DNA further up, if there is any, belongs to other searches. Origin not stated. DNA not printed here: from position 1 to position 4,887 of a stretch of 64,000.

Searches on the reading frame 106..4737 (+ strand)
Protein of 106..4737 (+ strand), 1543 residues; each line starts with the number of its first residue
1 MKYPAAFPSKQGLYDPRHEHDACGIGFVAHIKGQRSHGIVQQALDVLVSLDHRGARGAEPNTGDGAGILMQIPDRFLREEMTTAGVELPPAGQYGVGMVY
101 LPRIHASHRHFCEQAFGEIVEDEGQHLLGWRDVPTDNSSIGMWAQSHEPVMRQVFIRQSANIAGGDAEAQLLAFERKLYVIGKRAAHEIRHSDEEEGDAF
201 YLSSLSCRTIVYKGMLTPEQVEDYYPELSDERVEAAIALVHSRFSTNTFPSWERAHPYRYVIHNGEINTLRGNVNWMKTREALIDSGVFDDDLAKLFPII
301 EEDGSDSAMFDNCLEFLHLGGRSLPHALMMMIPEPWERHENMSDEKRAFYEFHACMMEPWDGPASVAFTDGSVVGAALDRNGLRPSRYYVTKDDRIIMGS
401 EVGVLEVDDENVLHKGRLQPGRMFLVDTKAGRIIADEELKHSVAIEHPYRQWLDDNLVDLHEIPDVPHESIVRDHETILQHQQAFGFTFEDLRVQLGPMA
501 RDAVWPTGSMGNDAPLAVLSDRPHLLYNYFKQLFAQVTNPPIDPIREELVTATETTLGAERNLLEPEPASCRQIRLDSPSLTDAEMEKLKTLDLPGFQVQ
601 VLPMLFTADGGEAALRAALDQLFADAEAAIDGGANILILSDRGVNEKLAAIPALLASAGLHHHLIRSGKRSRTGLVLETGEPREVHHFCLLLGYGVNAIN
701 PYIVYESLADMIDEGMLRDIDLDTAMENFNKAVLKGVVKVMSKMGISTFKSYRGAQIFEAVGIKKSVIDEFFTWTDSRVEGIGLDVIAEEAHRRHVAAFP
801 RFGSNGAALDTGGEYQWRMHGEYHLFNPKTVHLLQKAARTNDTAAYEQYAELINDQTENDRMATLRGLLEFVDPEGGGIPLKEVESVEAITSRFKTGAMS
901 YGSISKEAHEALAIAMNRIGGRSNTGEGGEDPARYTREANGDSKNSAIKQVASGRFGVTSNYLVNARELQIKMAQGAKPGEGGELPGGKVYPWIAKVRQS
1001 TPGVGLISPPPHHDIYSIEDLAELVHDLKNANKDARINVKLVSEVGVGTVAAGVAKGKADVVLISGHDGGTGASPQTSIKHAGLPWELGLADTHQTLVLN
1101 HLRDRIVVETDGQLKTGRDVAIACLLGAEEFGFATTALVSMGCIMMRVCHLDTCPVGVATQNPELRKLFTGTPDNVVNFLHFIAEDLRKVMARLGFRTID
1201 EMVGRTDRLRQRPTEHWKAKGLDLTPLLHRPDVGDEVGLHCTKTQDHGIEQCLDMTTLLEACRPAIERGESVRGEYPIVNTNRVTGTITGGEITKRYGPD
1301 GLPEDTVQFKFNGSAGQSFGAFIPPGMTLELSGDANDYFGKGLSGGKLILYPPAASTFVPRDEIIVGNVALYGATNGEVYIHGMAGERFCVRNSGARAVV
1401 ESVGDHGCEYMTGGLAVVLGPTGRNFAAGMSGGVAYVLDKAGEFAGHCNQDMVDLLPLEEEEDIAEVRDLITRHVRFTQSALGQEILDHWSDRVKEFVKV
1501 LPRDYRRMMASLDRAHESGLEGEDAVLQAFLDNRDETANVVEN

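Call 51: search_protein_families(library=pfam, proteins=[window:106-4737:+], max_evalue=0.0001)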
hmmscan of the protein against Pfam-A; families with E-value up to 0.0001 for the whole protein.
window:106-4737:+ (1543 aa): 4 families
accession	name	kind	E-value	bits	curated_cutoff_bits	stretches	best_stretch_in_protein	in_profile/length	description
PF00310.26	GATase_2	-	4.8e-187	622.3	19.9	1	23-452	1-420/420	Glutamine amidotransferases class-II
PF01645.23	Glu_synthase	-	4.4e-150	500.4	20.4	1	825-1196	2-368/369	Conserved region in glutamate synthase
PF04898.20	Glu_syn_central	-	5.4e-113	377.5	22.8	1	480-764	1-277/277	Glutamate synthase central domain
PF01493.24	GXGXG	-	1.2e-84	283.1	32.5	1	1277-1463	2-188/190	GXGXG motif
